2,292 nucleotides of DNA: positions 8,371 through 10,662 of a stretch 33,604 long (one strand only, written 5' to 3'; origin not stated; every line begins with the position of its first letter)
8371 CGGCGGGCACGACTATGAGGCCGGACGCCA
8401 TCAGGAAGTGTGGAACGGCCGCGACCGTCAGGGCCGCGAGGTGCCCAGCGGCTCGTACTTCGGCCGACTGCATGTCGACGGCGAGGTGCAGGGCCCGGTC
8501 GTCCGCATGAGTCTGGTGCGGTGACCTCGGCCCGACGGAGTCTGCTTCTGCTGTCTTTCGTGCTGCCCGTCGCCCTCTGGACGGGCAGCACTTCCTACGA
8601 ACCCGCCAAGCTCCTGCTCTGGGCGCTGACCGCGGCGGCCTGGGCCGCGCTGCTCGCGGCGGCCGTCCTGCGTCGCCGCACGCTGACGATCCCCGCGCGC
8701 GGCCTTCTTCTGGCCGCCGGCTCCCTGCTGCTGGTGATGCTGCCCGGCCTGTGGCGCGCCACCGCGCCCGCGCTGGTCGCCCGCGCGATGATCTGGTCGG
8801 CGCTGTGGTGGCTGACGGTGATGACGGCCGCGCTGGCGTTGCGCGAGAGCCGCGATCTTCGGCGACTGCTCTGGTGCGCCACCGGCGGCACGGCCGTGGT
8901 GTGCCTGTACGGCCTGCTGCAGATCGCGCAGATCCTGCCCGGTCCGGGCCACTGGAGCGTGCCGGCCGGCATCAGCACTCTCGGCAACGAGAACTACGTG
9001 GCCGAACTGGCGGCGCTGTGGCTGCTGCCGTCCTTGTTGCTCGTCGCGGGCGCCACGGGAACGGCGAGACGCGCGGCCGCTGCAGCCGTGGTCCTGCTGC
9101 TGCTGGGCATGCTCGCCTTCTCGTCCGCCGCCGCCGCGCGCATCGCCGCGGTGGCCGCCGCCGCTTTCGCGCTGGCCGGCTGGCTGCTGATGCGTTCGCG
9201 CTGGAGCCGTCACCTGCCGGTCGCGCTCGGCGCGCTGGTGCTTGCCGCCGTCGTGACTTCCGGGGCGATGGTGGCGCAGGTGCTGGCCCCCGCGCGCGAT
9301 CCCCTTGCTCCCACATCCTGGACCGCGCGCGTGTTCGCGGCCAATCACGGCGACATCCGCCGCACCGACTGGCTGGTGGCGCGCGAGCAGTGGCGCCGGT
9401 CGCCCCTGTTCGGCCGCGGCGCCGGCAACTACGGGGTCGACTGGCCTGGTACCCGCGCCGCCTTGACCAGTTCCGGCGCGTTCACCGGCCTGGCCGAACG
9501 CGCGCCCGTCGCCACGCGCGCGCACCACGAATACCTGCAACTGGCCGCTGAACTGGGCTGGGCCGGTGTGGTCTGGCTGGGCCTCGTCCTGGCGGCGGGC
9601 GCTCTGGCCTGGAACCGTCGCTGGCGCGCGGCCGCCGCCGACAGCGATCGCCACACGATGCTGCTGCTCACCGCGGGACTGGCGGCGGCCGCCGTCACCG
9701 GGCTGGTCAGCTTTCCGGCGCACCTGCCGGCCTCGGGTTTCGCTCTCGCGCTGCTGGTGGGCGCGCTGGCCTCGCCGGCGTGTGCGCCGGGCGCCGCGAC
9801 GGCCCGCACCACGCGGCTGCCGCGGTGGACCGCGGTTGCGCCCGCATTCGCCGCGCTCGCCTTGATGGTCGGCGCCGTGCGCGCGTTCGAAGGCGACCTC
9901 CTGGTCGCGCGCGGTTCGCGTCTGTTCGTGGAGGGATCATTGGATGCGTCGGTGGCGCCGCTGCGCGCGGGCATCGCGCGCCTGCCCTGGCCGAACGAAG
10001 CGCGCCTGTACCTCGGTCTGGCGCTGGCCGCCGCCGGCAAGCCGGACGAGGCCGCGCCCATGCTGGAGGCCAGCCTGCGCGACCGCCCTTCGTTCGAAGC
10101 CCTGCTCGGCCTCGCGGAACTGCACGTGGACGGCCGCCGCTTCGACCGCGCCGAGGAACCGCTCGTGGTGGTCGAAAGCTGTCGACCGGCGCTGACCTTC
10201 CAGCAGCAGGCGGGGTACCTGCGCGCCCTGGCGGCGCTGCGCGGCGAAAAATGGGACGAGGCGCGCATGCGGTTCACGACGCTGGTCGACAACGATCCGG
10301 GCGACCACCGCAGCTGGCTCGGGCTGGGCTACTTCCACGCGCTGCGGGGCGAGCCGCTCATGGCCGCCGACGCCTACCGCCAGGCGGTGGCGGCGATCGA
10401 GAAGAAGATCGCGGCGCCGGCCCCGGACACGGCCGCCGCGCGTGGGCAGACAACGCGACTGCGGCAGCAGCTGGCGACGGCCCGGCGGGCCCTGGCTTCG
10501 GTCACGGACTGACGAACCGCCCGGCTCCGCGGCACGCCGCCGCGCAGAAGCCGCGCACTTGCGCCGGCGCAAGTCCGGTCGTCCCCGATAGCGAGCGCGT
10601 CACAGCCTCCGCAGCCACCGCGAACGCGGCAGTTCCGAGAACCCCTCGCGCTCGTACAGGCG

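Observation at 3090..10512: Paralogous T9SS-type/FlgD-Ig C-terminal-domain secreted proteins translationally coupled to an O-antigen-ligase-TPR fusion: candidate surface-protein O-glycosylation or attachment cassette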

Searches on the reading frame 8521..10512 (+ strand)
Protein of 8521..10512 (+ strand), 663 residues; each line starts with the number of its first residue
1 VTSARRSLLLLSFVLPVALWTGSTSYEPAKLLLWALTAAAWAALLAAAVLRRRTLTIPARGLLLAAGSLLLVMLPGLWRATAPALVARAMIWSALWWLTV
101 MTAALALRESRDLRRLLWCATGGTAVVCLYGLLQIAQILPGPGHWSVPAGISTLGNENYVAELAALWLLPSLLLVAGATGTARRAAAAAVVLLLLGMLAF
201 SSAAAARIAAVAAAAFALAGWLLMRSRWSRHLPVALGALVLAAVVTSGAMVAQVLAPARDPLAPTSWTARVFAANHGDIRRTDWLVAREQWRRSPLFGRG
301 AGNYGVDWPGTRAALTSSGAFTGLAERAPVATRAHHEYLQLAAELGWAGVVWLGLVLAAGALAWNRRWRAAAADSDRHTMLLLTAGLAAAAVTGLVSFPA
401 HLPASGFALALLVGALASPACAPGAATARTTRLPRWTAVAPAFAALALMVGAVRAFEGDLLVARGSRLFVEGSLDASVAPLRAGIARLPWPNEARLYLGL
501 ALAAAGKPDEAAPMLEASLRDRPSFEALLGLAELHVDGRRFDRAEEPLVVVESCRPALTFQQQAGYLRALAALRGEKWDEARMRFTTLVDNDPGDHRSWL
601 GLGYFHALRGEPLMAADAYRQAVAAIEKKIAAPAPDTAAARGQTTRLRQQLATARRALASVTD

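Call 4: search_protein_families(library=pfam, proteins=[window:8521-10512:+], max_evalue=0.1)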
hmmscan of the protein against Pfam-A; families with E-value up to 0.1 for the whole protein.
window:8521-10512:+ (663 aa): 11 families
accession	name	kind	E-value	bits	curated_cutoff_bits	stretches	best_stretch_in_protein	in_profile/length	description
PF13432.12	TPR_16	-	3.3e-12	47.1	32.7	2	566-625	1-60/65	Tetratricopeptide repeat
PF04932.20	Wzy_C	-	1.1e-09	38.7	31.7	1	190-351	2-146/149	O-Antigen ligase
PF14559.12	TPR_19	-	6.6e-08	33.2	25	1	502-546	1-46/68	Tetratricopeptide repeat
PF13174.12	TPR_6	-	3.7e-05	24.5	26.3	0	564-594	2-32/33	Tetratricopeptide repeat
PF07719.23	TPR_2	-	0.00039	20.8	27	0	494-523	3-32/34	Tetratricopeptide repeat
PF13428.12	TPR_14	-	0.00081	20.3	23.5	1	493-534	2-44/44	Tetratricopeptide repeat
PF13424.12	TPR_12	-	0.0089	16.6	30.1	0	494-520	45-73/77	Tetratricopeptide repeat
PF07721.20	TPR_4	-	0.016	16.2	27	1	494-517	3-26/26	Tetratricopeptide repeat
PF13431.12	TPR_17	-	0.031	15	24.4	0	585-614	2-31/34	Tetratricopeptide repeat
PF00515.34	TPR_1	-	0.04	14.2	27.8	0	597-623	2-28/34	Tetratricopeptide repeat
PF13176.12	TPR_7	-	0.086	13.4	27.9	0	498-523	5-32/36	Tetratricopeptide repeat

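Call 5: search_protein_families(library=ncbifam, proteins=[window:8521-10512:+], max_evalue=0.1)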
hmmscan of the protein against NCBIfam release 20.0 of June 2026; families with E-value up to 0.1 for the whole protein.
window:8521-10512:+ (663 aa): 5 families
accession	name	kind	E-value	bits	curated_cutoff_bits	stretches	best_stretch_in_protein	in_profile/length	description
TIGR02552.1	LcrH_SycD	equivalog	1.3e-05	24.9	104.8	1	562-659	18-110/136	SycD/LcrH family type III secretion system chaperone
TIGR02917.1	PEP_TPR_lipo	equivalog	5.7e-05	21.2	312.2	1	495-546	739-791/899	XrtA/PEP-CTERM system TPR-repeat protein PrsT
TIGR02521.1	type_IV_pilW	equivalog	0.0016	18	154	0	488-549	129-193/234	type IV pilus biogenesis/stability protein PilW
NF040959.1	MamA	equivalog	0.0031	17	200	1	464-621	43-198/204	magnetosome protein MamA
TIGR03939.1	PGA_TPR_OMP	equivalog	0.0065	14.7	366.65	1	562-629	395-462/800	poly-beta-1,6 N-acetyl-D-glucosamine export porin PgaA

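Call 21: find_homologous_proteins(query=window:8521-10512:+)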
Query window:8521-10512:+ (663 aa): 26 proteins with E <= 0.001 among 8000 candidates.
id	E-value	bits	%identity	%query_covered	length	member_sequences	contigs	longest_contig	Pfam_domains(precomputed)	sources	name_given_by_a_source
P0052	0.0e+0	1385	100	100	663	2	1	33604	PF14559.13,PF13432.13,PF04932.21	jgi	-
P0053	0.0e+0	1097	80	100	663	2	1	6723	PF13432.13,PF04932.21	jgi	jgi:tetratricopeptide (TPR) repeat protein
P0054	0.0e+0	1015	75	100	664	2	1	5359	PF14559.13,PF13432.13,PF13428.13,PF07719.24,PF13174.13,PF04932.21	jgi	-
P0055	0.0e+0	1013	75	100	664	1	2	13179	PF14559.13,PF13432.13,PF07719.24,PF13174.13,PF04932.21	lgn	-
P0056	3.7e-298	1009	74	100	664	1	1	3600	PF14559.13,PF13432.13,PF07719.24,PF04932.21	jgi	jgi:tetratricopeptide (TPR) repeat protein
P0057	3.5e-297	1005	74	100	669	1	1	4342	PF14559.13,PF13432.13,PF07719.24,PF13174.13,PF04932.21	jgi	-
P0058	5.5e-225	767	59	100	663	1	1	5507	PF14559.13,PF00515.35,PF13432.13,PF13428.13,PF07719.24,PF04932.21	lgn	-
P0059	8.2e-208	710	75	71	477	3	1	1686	PF13432.13,PF13428.13,PF07719.24,PF04932.21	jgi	jgi:tetratricopeptide (TPR) repeat protein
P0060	1.3e-175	604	52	100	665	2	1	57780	PF04932.21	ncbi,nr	ncbi:MAG: O-antigen ligase family protein [bacterium]|nr:O-antigen ligase family protein [bacterium]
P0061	5.0e-173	595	53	100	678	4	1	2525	PF13432.13,PF07719.24,PF04932.21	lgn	-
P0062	3.5e-169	583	53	100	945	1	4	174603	PF13432.13,PF04932.21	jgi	jgi:tetratricopeptide (TPR) repeat protein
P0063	1.2e-167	578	54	100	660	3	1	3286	PF13432.13,PF04932.21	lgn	-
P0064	1.1e-125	439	39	97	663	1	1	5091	PF14559.13,PF13432.13,PF13428.13,PF07719.24,PF04932.21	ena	-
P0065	7.1e-117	410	43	100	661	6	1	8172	PF14559.13,PF04932.21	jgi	jgi:O-antigen ligase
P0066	2.7e-107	378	40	100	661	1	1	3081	PF13432.13,PF04932.21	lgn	-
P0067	1.1e-105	373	37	97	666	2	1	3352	PF14559.13,PF13432.13,PF13428.13,PF07719.24,PF04932.21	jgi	jgi:O-antigen ligase/Flp pilus assembly protein TadD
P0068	9.1e-101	357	36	95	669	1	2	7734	PF14559.13,PF07719.24,PF04932.21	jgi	-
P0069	2.6e-99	352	36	100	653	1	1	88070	PF14559.13,PF13432.13,PF13428.13,PF07719.24,PF04932.21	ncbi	-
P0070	1.7e-93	333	37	98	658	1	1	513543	PF14559.13,PF11846.15,PF13432.13,PF07719.24,PF13174.13,PF04932.21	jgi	jgi:tetratricopeptide (TPR) repeat protein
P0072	2.1e-63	233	36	97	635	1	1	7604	PF14559.13,PF04932.21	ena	-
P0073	1.5e-47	181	30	84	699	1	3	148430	PF11846.15,PF13432.13,PF13181.13,PF07719.24,PF04932.21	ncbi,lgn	-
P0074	2.6e-47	180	31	84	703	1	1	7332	PF14559.13,PF11846.15,PF04932.21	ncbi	-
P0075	1.6e-45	174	31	84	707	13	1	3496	PF25058.2,PF11846.15,PF13428.13,PF04932.21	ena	-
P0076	3.9e-18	84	30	57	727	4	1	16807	PF14559.13,PF13424.13,PF13432.13,PF13428.13,PF07719.24,PF04932.21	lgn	-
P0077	9.0e-18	82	28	87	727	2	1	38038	PF14559.13,PF13424.13,PF07719.24,PF04932.21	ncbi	ncbi:MAG: hypothetical protein Kow0097_10610 [Candidatus Bipolaricaulota bacterium]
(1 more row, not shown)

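Call 22: find_encoding_contigs(protein=P0060, flank=10000, max_places=1)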
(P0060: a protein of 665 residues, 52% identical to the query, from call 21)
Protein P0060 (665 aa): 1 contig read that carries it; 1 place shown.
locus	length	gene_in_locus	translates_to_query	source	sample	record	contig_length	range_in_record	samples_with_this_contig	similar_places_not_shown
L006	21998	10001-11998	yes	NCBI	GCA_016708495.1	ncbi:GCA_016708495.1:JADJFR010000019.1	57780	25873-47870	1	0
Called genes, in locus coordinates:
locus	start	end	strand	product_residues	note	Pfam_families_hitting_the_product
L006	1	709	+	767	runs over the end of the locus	PF22085:NorB_cytochrome_c-like, PF00115:COX1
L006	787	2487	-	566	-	PF00672:HAMP, PF00015:MCPsignal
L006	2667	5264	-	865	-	PF11845:Tll0287-like, PF08447:PAS_3, PF00512:HisKA, PF02518:HATPase_c, PF00072:Response_reg, PF23198:PDE8A_N (faint)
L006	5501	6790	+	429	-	PF13505:OMP_b-brl, PF02412:TSP_3 (faint), PF05359:DUF748 (faint), PF00691:OmpA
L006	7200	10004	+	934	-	-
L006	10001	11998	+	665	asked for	PF04932:Wzy_C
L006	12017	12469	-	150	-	PF00583:Acetyltransf_1, PF13673:Acetyltransf_10, PF13508:Acetyltransf_7, PF08445:FR47 (weak)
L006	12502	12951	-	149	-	PF00293:NUDIX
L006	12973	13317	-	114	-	-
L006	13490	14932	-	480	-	PF14344:DUF4397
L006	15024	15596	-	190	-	PF02469:Fasciclin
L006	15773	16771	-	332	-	PF00376:MerR, PF13411:MerR_1, PF02607:B12-binding_2, PF02310:B12-binding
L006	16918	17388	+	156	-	PF03364:Polyketide_cyc (weak), PF28469:DUF8410 (weak)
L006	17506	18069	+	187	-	-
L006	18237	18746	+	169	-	PF00691:OmpA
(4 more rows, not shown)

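Call 23: find_encoding_contigs(protein=P0069, flank=10000, max_places=1)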
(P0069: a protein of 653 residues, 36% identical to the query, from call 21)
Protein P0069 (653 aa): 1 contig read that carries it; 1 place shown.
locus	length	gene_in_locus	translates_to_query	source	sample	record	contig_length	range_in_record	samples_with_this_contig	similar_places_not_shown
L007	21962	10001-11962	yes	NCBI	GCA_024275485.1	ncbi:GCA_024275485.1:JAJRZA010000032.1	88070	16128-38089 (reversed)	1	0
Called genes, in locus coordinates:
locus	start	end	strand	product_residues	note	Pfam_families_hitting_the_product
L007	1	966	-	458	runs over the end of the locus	PF13860:FlgD_ig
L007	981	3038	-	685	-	PF07715:Plug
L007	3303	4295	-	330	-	PF01207:Dus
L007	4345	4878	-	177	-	PF02915:Rubrerythrin, PF09537:DUF2383 (faint)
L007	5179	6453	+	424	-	PF00285:Citrate_synt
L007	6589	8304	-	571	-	-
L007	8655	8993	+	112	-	PF00403:HMA (weak)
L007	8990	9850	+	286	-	PF13557:Phenol_MetA_deg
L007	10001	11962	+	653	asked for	PF04932:Wzy_C, PF07719:TPR_2 (faint), PF13428:TPR_14 (faint), PF13432:TPR_16 (faint), PF14559:TPR_19 (weak)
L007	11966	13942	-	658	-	-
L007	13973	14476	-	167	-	-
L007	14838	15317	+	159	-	-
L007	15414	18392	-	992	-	PF12974:Phosphonate-bd, PF00989:PAS (weak), PF13188:PAS_8, PF00989:PAS, PF08448:PAS_4, PF13426:PAS_9, PF02518:HATPase_c, PF00072:Response_reg, +3 more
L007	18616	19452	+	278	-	-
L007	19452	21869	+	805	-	PF00672:HAMP (weak), PF01590:GAF, PF13185:GAF_2, PF00512:HisKA, PF02518:HATPase_c, PF00072:Response_reg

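Call 24: find_encoding_contigs(protein=P0070, flank=10000, max_places=1)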
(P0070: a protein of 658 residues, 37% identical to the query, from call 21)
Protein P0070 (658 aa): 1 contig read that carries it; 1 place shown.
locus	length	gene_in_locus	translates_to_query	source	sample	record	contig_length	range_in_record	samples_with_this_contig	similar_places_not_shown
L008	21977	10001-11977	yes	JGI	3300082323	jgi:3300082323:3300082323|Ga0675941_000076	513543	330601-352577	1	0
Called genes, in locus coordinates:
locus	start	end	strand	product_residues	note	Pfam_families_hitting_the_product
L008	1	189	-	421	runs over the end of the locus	PF02403:Seryl_tRNA_N, PF00587:tRNA-synt_2b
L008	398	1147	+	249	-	PF00215:OMPdecase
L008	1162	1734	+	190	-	PF00156:Pribosyltran (weak)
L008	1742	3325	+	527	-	-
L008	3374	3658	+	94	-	-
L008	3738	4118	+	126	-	PF13860:FlgD_ig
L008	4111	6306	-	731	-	PF23139:OB_YrrC, PF14520:HHH_5 (faint), PF14490:HHH_RecD2, PF13086:AAA_11 (faint), PF13245:AAA_19, PF13604:AAA_30, PF18335:SH3_13, PF13538:UvrD_C_2, +1 more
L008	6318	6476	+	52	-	-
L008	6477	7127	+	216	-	-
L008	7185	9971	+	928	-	PF13860:FlgD_ig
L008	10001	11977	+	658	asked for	PF04932:Wzy_C (weak), PF11846:Wzy_C_2, PF07719:TPR_2 (faint), PF14559:TPR_19 (faint), PF13174:TPR_6 (faint), PF13432:TPR_16 (weak)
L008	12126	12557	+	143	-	PF10807:DUF2541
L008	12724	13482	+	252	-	PF06271:RDD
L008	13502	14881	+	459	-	PF03315:SDH_beta, PF03313:SDH_alpha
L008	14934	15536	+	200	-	PF00857:Isochorismatase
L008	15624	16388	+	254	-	-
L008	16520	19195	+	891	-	PF00069:Pkinase, PF01636:APH (faint), PF07714:PK_Tyr_Ser-Thr, PF03109:ABC1 (weak), PF07676:PD40 (faint), PF26549:Tricorn_N, PF26550:Tricorn_2nd, PF26549:Tricorn_N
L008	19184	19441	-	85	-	-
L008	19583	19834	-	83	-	-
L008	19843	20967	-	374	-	PF00724:Oxidored_FMN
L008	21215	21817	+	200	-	PF00440:TetR_N, PF16859:TetR_C_11 (weak), PF16925:TetR_C_13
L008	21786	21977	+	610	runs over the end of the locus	PF25174:Beta-prop_THOC3, PF08450:SGL (faint), PF23381:Beta-prop_IFT122_1st (faint), PF24814:WD40_Prp19 (weak), PF24684:Vgb_lyase (weak), PF01841:Transglut_core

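Call 28: search_solved_structures(query=window:8521-10512:+, max_evalue=1, show_alignments=2)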
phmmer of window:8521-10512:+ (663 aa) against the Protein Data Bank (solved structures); distinct sequences matched with E-value up to 1: 9.
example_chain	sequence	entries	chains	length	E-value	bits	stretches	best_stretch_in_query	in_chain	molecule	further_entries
8sxe_C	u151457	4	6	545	0.00032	22.7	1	502-622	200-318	TPR repeat-containing protein PA4667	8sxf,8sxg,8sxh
7rqf_A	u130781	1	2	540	0.00035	22.6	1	502-622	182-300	TPR repeat-containing protein PA4667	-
9qhc_A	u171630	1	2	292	0.012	17.5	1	465-624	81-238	Engineered tetratricopeptide repeat protein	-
9qhb_A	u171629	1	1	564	0.041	15.7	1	465-624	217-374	Engineered tetratricopeptide repeat protein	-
8bu0_A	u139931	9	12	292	0.085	14.7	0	465-624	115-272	Consensus tetratricopeptide repeat protein | Crystal structure of an 8-repeat consensus TPR superhelix with Zinc. | Monomer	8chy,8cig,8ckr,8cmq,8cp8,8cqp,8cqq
3as8_A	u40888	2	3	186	0.088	14.6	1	492-612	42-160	Magnetosome protein MamA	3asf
3asg_A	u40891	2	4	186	0.18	13.6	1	493-595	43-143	MamA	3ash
3as4_A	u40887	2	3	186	0.27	13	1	493-587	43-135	MamA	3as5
3asd_A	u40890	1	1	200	0.32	12.8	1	493-589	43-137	MamA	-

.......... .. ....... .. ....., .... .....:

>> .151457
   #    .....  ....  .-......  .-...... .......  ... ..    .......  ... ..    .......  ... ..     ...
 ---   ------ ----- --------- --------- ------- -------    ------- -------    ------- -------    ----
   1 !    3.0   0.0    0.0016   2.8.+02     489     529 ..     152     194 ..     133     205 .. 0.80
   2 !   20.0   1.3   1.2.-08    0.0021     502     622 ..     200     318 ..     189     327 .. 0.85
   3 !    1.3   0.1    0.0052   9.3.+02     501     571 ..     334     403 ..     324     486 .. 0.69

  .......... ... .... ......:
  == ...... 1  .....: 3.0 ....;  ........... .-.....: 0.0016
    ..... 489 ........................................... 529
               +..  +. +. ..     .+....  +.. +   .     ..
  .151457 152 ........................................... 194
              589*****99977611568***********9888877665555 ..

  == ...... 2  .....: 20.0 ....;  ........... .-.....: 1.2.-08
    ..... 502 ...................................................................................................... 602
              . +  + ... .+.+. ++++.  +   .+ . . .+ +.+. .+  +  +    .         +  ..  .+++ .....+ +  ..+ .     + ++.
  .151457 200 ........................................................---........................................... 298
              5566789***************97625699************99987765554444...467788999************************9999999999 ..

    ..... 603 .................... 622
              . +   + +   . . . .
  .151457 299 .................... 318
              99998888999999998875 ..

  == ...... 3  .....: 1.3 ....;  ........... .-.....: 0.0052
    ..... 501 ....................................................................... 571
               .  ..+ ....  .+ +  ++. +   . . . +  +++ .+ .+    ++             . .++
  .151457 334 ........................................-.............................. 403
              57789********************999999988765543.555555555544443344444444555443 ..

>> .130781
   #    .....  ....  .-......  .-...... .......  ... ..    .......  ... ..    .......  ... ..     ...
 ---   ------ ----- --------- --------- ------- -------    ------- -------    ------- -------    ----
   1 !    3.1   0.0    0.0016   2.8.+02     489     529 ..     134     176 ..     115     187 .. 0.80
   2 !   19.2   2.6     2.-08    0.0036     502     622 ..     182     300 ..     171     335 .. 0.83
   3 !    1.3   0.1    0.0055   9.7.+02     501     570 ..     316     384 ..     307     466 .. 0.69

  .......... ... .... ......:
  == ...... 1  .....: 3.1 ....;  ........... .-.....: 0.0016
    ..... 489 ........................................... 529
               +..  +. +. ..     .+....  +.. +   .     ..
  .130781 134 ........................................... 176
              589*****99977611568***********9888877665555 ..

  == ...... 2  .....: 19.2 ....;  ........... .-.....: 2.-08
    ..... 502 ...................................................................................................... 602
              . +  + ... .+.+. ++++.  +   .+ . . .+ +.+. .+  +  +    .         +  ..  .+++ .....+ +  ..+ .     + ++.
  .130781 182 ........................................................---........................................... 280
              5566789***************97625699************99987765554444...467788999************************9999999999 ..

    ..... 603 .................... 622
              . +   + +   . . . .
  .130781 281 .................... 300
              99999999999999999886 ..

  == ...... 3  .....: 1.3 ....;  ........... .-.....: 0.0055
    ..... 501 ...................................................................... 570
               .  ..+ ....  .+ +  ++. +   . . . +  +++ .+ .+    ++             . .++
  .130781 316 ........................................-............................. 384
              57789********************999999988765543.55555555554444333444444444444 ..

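Call 36: search_solved_structures(query=A2, max_evalue=1, show_alignments=0)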
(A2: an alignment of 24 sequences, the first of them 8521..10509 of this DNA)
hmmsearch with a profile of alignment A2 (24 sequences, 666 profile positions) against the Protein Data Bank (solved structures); distinct sequences matched with E-value up to 1: 270 (the best 60 are shown).
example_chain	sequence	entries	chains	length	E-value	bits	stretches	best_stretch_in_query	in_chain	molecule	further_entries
9qhb_A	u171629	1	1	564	3.8e-56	193.9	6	459-625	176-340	Engineered tetratricopeptide repeat protein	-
8bu0_A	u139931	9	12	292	2.7e-21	78.7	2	459-626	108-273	Consensus tetratricopeptide repeat protein | Crystal structure of an 8-repeat consensus TPR superhelix with Zinc. | Monomer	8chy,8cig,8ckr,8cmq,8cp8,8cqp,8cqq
9qhc_A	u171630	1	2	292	8.8e-18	67.1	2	459-638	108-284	Engineered tetratricopeptide repeat protein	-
7yea_A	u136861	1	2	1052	9e-16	60.5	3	469-626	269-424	UDP-N-acetylglucosamine--peptide N-acetylglucosaminyltransferase 110 kDa subunit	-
7yeh_B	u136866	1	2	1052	2e-15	59.3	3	469-626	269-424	UDP-N-acetylglucosamine--peptide N-acetylglucosaminyltransferase 110 kDa subunit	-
7ntf_A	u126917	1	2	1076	8.1e-14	54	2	469-626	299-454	Isoform 1 of UDP-N-acetylglucosamine--peptide N-acetylglucosaminyltransferase 110 kDa subu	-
8sxe_C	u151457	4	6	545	2e-13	52.7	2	473-622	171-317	TPR repeat-containing protein PA4667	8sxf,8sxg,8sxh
7rqf_A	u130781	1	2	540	2.6e-13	52.3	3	496-622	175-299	TPR repeat-containing protein PA4667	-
1w3b_A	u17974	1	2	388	7.7e-13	50.8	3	469-606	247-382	UDP-N-ACETYLGLUCOSAMINE--PEPTIDE N-ACETYLGLUCOSAMINYLTRANSFERASE 110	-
6eou_A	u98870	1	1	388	9.9e-13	50.4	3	469-606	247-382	UDP-N-acetylglucosamine--peptide N-acetylglucosaminyltransferase 110 kDa subunit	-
7qdr_B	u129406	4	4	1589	5.3e-12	48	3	462-625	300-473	Tetratricopeptide repeat protein 37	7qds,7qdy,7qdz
9g8o_B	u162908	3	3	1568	5.3e-12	48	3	462-625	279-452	Superkiller complex protein 3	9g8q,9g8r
2fo7_A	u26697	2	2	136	1.4e-11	46.7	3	565-626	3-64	SYNTHETIC CONSENSUS TPR PROTEIN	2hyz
8ch0_A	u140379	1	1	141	5.4e-11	44.7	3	564-625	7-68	Consensus tetratricopeptide repeat protein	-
2c0l_A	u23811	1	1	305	6.1e-11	44.5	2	464-553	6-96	PEROXISOMAL TARGETING SIGNAL 1 RECEPTOR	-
7tpg_B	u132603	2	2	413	5.3e-09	38.1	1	188-391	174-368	Putative cell surface polysaccharide polymerase/ligase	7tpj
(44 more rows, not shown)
